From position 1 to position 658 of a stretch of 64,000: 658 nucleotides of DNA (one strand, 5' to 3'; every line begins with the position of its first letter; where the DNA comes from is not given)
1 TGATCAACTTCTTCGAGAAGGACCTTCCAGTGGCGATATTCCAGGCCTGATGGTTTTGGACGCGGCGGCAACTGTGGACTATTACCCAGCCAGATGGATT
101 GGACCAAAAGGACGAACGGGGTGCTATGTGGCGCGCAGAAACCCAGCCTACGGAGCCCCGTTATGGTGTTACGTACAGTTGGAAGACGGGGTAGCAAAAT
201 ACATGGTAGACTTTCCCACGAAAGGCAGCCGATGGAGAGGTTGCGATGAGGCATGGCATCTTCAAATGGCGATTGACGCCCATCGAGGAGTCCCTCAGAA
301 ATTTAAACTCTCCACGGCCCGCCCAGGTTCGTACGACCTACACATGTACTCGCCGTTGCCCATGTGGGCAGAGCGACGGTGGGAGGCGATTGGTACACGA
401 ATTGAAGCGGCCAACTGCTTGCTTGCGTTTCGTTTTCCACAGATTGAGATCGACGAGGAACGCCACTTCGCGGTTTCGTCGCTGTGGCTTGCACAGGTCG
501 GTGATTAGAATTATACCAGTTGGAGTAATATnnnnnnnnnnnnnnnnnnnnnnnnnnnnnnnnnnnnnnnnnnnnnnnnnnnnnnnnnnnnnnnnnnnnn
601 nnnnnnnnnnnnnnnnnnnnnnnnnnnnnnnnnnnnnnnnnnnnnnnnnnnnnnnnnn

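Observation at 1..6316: Foreign helicase-centred operon (candidate anti-phage system, DruE/DrmAB-like core with non-canonical partners), cut by the left window edge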

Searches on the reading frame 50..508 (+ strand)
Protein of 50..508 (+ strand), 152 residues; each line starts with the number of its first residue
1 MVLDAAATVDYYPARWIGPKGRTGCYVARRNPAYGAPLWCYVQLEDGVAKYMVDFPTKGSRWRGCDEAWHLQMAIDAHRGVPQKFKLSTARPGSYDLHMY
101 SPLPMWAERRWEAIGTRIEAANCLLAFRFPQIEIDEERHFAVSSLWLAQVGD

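Call 9: search_protein_families(library=pfam, proteins=[window:50-508:+], max_evalue=0.1)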
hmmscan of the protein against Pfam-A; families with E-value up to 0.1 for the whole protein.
window:50-508:+ (152 aa): 0 families

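Call 10: search_protein_families(library=padloc, proteins=[window:50-508:+], max_evalue=0.1)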
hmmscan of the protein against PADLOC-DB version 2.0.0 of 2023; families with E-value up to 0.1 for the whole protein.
window:50-508:+ (152 aa): 2 families
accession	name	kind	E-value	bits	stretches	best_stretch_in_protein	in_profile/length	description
PDLC00010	DruD1|DruD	-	3e-55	185.7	1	2-149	206-353/359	Unknown function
PDLC00012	DruD1|DruD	-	2.3e-49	166.6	1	2-150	207-354/356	Unknown function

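Call 11: search_protein_families(library=ncbifam, proteins=[window:50-508:+], max_evalue=0.1)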
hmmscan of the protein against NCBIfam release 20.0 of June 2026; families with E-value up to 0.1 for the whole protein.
window:50-508:+ (152 aa): 0 families
